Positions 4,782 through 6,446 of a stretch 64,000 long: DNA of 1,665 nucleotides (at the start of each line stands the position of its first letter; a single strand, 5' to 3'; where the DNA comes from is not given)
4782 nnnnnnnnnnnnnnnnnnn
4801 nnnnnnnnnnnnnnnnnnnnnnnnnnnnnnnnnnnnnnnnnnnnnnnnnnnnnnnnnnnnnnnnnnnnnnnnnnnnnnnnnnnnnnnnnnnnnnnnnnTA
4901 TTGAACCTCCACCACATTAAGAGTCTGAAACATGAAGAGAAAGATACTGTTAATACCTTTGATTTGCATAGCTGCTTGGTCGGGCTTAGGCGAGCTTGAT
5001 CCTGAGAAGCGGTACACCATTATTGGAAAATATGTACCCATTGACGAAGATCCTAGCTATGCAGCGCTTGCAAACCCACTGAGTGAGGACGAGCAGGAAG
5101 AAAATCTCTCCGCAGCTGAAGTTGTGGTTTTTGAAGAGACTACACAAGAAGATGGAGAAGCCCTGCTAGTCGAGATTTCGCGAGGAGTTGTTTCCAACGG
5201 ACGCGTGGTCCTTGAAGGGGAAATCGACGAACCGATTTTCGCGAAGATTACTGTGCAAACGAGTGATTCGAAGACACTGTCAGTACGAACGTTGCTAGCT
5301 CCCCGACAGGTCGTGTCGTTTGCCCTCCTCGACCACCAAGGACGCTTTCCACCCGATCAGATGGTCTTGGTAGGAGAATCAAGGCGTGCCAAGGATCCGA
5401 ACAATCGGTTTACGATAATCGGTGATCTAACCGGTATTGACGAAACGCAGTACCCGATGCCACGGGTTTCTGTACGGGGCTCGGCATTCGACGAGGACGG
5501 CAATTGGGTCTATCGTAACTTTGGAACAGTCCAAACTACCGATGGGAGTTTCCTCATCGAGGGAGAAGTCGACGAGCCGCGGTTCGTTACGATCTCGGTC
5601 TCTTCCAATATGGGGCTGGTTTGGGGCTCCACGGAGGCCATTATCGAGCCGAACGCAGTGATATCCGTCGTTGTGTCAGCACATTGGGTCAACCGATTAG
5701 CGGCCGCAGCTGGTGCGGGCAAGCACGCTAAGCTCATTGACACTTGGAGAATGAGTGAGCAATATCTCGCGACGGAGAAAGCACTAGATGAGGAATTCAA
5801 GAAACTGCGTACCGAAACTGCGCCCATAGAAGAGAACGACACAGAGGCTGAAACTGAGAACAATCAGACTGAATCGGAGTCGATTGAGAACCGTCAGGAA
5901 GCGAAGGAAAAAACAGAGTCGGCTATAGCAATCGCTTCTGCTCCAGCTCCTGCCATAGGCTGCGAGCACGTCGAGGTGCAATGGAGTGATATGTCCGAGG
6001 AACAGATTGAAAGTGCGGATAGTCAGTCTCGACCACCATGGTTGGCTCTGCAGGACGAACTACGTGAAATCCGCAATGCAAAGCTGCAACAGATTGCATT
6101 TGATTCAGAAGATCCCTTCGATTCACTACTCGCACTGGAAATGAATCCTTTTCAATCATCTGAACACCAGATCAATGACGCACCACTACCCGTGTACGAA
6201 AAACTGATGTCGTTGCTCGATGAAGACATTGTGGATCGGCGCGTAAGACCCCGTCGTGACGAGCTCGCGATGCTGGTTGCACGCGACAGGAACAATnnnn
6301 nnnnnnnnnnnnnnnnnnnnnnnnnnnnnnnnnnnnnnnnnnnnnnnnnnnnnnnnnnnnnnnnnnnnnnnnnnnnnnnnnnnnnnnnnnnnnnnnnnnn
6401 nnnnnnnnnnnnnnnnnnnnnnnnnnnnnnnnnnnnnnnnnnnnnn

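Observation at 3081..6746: Invariant extra-domain motifs: a lone cysteine in (G/E)CEH(V/I) after the acidic linker, and G.HAKLI.SW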

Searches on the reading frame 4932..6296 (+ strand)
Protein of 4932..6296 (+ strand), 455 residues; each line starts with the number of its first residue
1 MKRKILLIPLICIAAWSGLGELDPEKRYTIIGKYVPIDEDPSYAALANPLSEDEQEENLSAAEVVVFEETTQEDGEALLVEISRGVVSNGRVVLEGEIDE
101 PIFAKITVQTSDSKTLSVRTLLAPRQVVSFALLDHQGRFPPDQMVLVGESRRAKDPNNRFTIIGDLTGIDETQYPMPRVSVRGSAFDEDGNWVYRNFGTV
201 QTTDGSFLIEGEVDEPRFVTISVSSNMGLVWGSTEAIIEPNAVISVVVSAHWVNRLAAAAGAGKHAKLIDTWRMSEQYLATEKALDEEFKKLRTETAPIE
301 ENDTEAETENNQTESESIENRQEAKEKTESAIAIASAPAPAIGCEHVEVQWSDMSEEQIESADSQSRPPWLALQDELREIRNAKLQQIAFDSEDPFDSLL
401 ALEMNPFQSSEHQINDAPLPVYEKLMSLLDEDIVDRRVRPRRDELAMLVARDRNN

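Call 9: find_homologous_proteins(query=A2, max_evalue=0.001)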
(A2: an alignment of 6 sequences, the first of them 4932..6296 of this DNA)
Query A2 (6 sequences) (455 aa, profile of the alignment): 20 proteins with E <= 0.001 among 8000 candidates.
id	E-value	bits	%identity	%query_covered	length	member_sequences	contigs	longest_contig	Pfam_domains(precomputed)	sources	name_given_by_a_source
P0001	1.2e-191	655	100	100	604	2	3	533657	PF00085.27,PF08534.17,PF13905.13,PF00578.28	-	-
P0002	7.8e-174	597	87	100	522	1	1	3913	PF08534.17,PF00578.28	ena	-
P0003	2.3e-156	539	77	100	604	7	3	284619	PF00085.27,PF08534.17,PF13905.13,PF00578.28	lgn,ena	-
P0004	1.2e-152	527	73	100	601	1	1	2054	PF00085.27,PF08534.17,PF13905.13,PF00578.28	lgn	-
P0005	7.5e-144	498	22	70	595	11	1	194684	PF00085.27,PF08534.17,PF13905.13,PF00578.28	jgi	-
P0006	1.8e-138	480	59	100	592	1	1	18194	PF00085.27,PF08534.17,PF14289.12,PF13905.13,PF00578.28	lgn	-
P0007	8.8e-136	471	60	100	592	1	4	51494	PF00085.27,PF08534.17,PF14289.12,PF13905.13,PF00578.28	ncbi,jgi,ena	-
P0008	2.7e-135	470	57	100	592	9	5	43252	PF00085.27,PF08534.17,PF14289.12,PF13905.13,PF00578.28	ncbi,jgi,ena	-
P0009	1.8e-133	464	58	100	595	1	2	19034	PF00085.27,PF08534.17,PF13905.13,PF00578.28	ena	-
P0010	2.9e-131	456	22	70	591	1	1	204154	PF00085.27,PF08534.17,PF13905.13,PF00578.28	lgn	-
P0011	7.5e-128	445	54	100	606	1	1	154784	PF00085.27,PF08534.17,PF13905.13,PF00578.28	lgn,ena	-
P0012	5.0e-126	439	53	100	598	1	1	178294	PF00085.27,PF08534.17,PF14289.12,PF13905.13,PF00578.28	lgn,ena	-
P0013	7.9e-116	405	49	98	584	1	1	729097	PF00085.27,PF08534.17,PF13905.13,PF00578.28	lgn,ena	-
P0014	1.9e-115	404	50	100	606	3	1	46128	PF00085.27,PF08534.17,PF13905.13,PF00578.28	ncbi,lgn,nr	ncbi:MAG: TlpA disulfide reductase family protein [Gammaproteobacteria bacterium]|nr:TlpA disulfide 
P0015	2.7e-107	377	47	99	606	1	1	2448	PF00085.27,PF08534.17,PF13905.13,PF00578.28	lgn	-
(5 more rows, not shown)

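Call 25: search_protein_representatives(alignment_id=A3)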
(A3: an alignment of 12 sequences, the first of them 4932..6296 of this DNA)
Query: 12 sequences, 454 profile positions. Proteins with E-value up to 0.001 (for the whole library): 200; up to 1e-10: 164; up to 1e-30: 111. The best 150 are listed.
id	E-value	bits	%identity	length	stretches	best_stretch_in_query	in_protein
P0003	5.3e-180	615.4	-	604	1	1-454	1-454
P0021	1.9e-129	448.7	-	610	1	1-450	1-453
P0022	3.4e-115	401.8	-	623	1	1-453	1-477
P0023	4.0e-108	378.5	-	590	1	1-452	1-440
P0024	4.8e-107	374.9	-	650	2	41-453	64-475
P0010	4.9e-106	371.6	-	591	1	2-451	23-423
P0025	4.9e-104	365.0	-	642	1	7-453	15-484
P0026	6.2e-102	358.1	-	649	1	1-453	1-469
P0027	1.3e-101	357.0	-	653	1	1-454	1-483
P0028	1.4e-101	356.9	-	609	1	2-452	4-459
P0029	1.7e-100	353.4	-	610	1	1-454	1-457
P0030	1.6e-99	350.2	-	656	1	1-452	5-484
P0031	4.3e-98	345.4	-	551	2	1-301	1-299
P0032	2.6e-97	342.8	-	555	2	1-299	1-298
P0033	2.2e-95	336.5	-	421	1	50-438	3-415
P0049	3.0e-80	286.6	-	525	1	1-452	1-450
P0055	5.3e-77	275.9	-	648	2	7-259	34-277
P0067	2.3e-69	250.7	-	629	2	6-263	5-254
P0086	4.8e-58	213.4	-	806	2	1-304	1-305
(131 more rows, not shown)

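Call 42: find_related_loci(query=A3, collection=genome_contigs, flank=8000)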
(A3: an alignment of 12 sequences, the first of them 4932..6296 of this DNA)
Query A3 (455 aa) in genome_contigs; peptide patterns used: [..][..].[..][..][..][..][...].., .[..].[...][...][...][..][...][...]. (x = any residue, [..] = any of these).
100 stretches matched a pattern; 41 encode a relative of the query (tblastn E <= 1e-3); 40 distinct loci.
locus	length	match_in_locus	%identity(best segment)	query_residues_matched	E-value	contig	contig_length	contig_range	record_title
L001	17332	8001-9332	58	1-455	8e-170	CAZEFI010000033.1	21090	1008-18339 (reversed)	MAG TPA_asm: uncultured Pseudomonadales bacterium isolate SRP109090_co2_73 genome assembly, contig: NODE_3508_length_210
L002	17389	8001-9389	51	1-455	2e-132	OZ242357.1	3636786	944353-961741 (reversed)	MAG: Pseudomonadales bacterium isolate 7205e55f-24b8-4b69-9cd3-4ba8f95682cb genome assembly, chromosome: 1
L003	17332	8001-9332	57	1-455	8e-168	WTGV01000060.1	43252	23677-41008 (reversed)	MAG: Pseudomonadales bacterium isolate CO36404bin_7 NODE_126_length_43252_cov_23.362247, whole genome shotgun sequence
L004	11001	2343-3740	46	1-455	1e-123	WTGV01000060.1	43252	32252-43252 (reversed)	MAG: Pseudomonadales bacterium isolate CO36404bin_7 NODE_126_length_43252_cov_23.362247, whole genome shotgun sequence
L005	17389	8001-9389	50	1-455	1e-132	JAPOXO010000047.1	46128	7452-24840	MAG: Gammaproteobacteria bacterium isolate COS3_bin_7 NODE_297_length_46128_cov_9.52462, whole genome shotgun sequence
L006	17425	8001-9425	33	1-455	3e-66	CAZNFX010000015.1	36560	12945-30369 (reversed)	MAG TPA_asm: uncultured Pseudomonadales bacterium isolate SRP109090_co1_149 genome assembly, contig: NODE_1481_length_36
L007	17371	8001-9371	35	4-455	9e-62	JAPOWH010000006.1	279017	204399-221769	MAG: Gammaproteobacteria bacterium isolate COS2_bin_1 NODE_18_length_279017_cov_15.2655, whole genome shotgun sequence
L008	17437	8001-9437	30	1-455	1e-61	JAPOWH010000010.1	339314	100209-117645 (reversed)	MAG: Gammaproteobacteria bacterium isolate COS2_bin_1 NODE_10_length_339314_cov_16.6305, whole genome shotgun sequence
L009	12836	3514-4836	33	24-455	3e-61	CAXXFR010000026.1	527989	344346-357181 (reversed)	MAG: Pseudomonadales bacterium isolate 79c91b6a-4b6b-4b49-aba2-afd4939c7ae8 genome assembly, contig: contig_26, whole ge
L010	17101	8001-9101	32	21-445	6e-60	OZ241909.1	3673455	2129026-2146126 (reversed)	MAG: Candidatus Azotimanducaceae bacterium isolate 1162e259-e2cb-4129-9ddd-c858584b4c03 genome assembly, chromosome: 1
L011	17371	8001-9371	34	4-455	3e-59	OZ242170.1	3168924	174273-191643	MAG: Candidatus Azotimanducaceae bacterium isolate 6dbe5a93-0848-45e5-abc3-980bf922c06b genome assembly, chromosome: 1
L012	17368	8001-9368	31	22-455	2e-58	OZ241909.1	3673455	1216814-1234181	MAG: Candidatus Azotimanducaceae bacterium isolate 1162e259-e2cb-4129-9ddd-c858584b4c03 genome assembly, chromosome: 1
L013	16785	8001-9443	31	1-455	3e-65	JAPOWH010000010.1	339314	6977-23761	MAG: Gammaproteobacteria bacterium isolate COS2_bin_1 NODE_10_length_339314_cov_16.6305, whole genome shotgun sequence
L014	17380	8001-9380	32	1-445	3e-56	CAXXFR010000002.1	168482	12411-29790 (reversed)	MAG: Pseudomonadales bacterium isolate 79c91b6a-4b6b-4b49-aba2-afd4939c7ae8 genome assembly, contig: contig_2, whole gen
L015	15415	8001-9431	31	1-455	2e-58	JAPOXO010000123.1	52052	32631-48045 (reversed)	MAG: Gammaproteobacteria bacterium isolate COS3_bin_7 NODE_253_length_52052_cov_10.2361, whole genome shotgun sequence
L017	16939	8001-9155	31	4-451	2e-51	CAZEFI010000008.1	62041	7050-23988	MAG TPA_asm: uncultured Pseudomonadales bacterium isolate SRP109090_co2_73 genome assembly, contig: NODE_545_length_6204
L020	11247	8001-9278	32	26-452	6e-52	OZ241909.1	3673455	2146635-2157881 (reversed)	MAG: Candidatus Azotimanducaceae bacterium isolate 1162e259-e2cb-4129-9ddd-c858584b4c03 genome assembly, chromosome: 1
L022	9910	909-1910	30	53-451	2e-47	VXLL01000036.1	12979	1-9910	MAG: Gammaproteobacteria bacterium isolate SB0661_bin_12 NODE_3344_length_12979_cov_23.598499, whole genome shotgun sequ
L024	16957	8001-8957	31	61-443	3e-47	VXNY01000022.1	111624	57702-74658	MAG: Gammaproteobacteria bacterium isolate SB0662_bin_2 NODE_159_length_111624_cov_55.455458, whole genome shotgun seque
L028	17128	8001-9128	29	10-451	4e-46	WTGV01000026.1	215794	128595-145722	MAG: Pseudomonadales bacterium isolate CO36404bin_7 NODE_6_length_215794_cov_26.275810, whole genome shotgun sequence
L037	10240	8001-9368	31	1-455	8e-53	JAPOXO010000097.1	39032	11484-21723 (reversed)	MAG: Gammaproteobacteria bacterium isolate COS3_bin_7 NODE_385_length_39032_cov_10.8756, whole genome shotgun sequence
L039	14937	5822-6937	31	1-454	2e-29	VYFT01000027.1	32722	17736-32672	MAG: Gammaproteobacteria bacterium isolate SB0677_bin_6 NODE_461_length_32722_cov_6.800471, whole genome shotgun sequenc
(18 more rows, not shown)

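Call 57: search_protein_families(library=pfam, proteins=[L039:2808-5261:+, L028:3787-5781:-, L039:1517-2776:+, L013:516-3497:+, L037:2430-3893:-, L024:10885-14346:-, L022:2438-3646:-, L017:14982-16142:-, L020:10322-11239:-, L006:13216-14190:+], max_evalue=0.00001)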
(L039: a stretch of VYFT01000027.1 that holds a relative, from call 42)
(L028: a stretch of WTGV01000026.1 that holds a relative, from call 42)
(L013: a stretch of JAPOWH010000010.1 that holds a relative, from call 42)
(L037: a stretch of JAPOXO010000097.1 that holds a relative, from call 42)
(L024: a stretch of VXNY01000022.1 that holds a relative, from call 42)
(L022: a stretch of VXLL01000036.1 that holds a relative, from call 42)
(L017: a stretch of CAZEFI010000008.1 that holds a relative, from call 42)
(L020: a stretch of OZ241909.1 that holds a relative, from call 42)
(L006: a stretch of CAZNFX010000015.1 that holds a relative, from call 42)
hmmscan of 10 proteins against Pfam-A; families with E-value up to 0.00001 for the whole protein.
L039:2808-5261:+ (817 aa): 5 families
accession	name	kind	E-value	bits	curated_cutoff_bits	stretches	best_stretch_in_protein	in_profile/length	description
PF03781.23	FGE-sulfatase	-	2.7e-56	191.5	23.3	1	50-289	2-255/255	Sulfatase-modifying factor enzyme 1-like domain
PF00578.27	AhpC-TSA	-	1.9e-17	63.8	26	1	673-792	1-121/124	AhpC/TSA family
PF08534.16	Redoxin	-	6.4e-14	52.4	26.6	1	673-800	2-136/148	Redoxin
PF13905.12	Thioredoxin_8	-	2.4e-13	50.7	27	1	700-792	2-94/94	Thioredoxin-like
PF00085.26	Thioredoxin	-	4.4e-11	43.1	23.5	1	694-745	13-61/103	Thioredoxin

L028:3787-5781:- (664 aa): 0 families

L039:1517-2776:+ (419 aa): 8 families
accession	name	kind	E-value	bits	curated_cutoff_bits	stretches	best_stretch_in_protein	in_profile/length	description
PF00085.26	Thioredoxin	-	2.9e-25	88.7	23.5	1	43-142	2-101/103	Thioredoxin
PF12796.13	Ank_2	-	3.3e-13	50.4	27.3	1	275-365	2-89/90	Ankyrin repeats (3 copies)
PF13857.12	Ank_5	-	3e-12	47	27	1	322-375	1-55/56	Ankyrin repeats (many copies)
PF00023.36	Ank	-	1.1e-09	38.5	21.1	0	335-365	1-31/33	Ankyrin repeat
PF13637.12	Ank_4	-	1.2e-09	38.6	22.7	0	340-375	1-36/50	Ankyrin repeats (many copies)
PF13606.12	Ank_3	-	1.2e-07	31.8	22.3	0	335-363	1-29/30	Ankyrin repeat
PF13098.12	Thioredoxin_2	-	7.6e-07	29.9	27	1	58-141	4-103/104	Thioredoxin-like domain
PF04756.19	OST3_OST6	-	8.3e-06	25.9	27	0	41-124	11-106/294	OST3 / OST6 family, transporter family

L013:516-3497:+ (993 aa): 2 families
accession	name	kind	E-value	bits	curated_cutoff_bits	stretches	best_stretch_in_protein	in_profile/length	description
PF00593.30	TonB_dep_Rec_b-barrel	-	5.7e-21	76.3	27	1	553-953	126-436/436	TonB dependent receptor-like, beta-barrel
PF07715.20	Plug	-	2e-17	64.1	23.9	1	84-200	4-107/107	TonB-dependent Receptor Plug Domain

L037:2430-3893:- (487 aa): 3 families
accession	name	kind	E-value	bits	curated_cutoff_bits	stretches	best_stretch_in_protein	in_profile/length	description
PF13899.12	Thioredoxin_7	-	5.5e-12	46.1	27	1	73-153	6-82/83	Thioredoxin-like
PF03190.21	Thioredox_DsbH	-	9.1e-11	42.4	27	1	72-129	25-82/163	Protein of unknown function, DUF255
PF13098.12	Thioredoxin_2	-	4.2e-07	30.7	27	1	80-174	1-103/104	Thioredoxin-like domain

L024:10885-14346:- (1153 aa): 4 families
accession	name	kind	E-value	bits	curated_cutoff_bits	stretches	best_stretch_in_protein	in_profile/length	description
PF07733.18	DNA_pol3_alpha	-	2.7e-90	303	23.9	1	309-553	18-260/260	Bacterial DNA polymerase III alpha NTPase domain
PF17657.6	DNA_pol3_finger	-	2.7e-55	186.6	22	1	556-724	1-165/166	Bacterial DNA polymerase III alpha subunit finger domain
PF02811.25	PHP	-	2.1e-33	116.4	26.4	1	6-166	1-163/164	PHP domain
PF14579.12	HHH_6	-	1.8e-22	79.8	25.6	1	798-881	2-86/90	Helix-hairpin-helix motif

L022:2438-3646:- (402 aa): 3 families
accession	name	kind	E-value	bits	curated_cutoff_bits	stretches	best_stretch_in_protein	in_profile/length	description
PF01171.26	ATP_bind_3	-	3.2e-50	170.8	27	1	19-189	2-182/182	PP-loop family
PF11734.13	TilS_C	-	4.7e-10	39.1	22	1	334-384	10-60/74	TilS substrate C-terminal domain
PF09179.16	TilS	-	2.2e-06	28.3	21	1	233-282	18-67/67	TilS substrate binding domain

L017:14982-16142:- (386 aa): 1 family
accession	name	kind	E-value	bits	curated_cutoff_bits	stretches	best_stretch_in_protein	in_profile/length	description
PF02684.21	LpxB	-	6.4e-92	308.7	22.6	1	5-373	3-370/374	Lipid-A-disaccharide synthetase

L020:10322-11239:- (305 aa): 0 families

L006:13216-14190:+ (324 aa): 2 families
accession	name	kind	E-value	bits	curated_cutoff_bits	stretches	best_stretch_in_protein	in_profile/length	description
PF03099.24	BPL_LplA_LipB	-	8.1e-18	65.1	21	1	87-211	2-133/133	Biotin/lipoate A/B protein ligase family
PF02237.23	BPL_C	-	1.6e-09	37.9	21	1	276-321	3-48/48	Biotin protein ligase C terminal domain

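Call 70: search_protein_families(library=pfam, proteins=[P0086, P0055, P0067], max_evalue=0.001)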
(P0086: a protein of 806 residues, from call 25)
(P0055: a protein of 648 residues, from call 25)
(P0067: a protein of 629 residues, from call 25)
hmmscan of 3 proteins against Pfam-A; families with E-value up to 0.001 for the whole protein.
P0086 (806 aa): 6 families
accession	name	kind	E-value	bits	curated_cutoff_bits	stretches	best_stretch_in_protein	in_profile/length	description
PF04784.19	DUF547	-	3.7e-22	79.1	27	1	628-740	2-125/125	Protein of unknown function, DUF547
PF00578.27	AhpC-TSA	-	6.2e-20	71.8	26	1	395-515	2-123/124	AhpC/TSA family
PF08534.16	Redoxin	-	7.2e-17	62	26.6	1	394-517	2-132/148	Redoxin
PF13905.12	Thioredoxin_8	-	5.6e-15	55.9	27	1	421-513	2-94/94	Thioredoxin-like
PF00085.26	Thioredoxin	-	4.5e-10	39.9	23.5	1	416-478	14-71/103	Thioredoxin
PF14289.11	DUF4369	-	0.00056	20.9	25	0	152-237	1-71/91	Domain of unknown function (DUF4369)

P0055 (648 aa): 1 family
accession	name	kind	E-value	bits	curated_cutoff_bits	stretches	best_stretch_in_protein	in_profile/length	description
PF00578.27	AhpC-TSA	-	7.4e-06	26.3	26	1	504-623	1-121/124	AhpC/TSA family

P0067 (629 aa): 3 families
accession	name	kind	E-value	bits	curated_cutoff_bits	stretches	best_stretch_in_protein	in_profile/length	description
PF00578.27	AhpC-TSA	-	1.1e-09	38.7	26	1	477-604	1-121/124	AhpC/TSA family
PF14289.11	DUF4369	-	1.6e-05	25.8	25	0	153-244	1-78/91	Domain of unknown function (DUF4369)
PF08534.16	Redoxin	-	2e-05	24.9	26.6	1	478-609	3-133/148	Redoxin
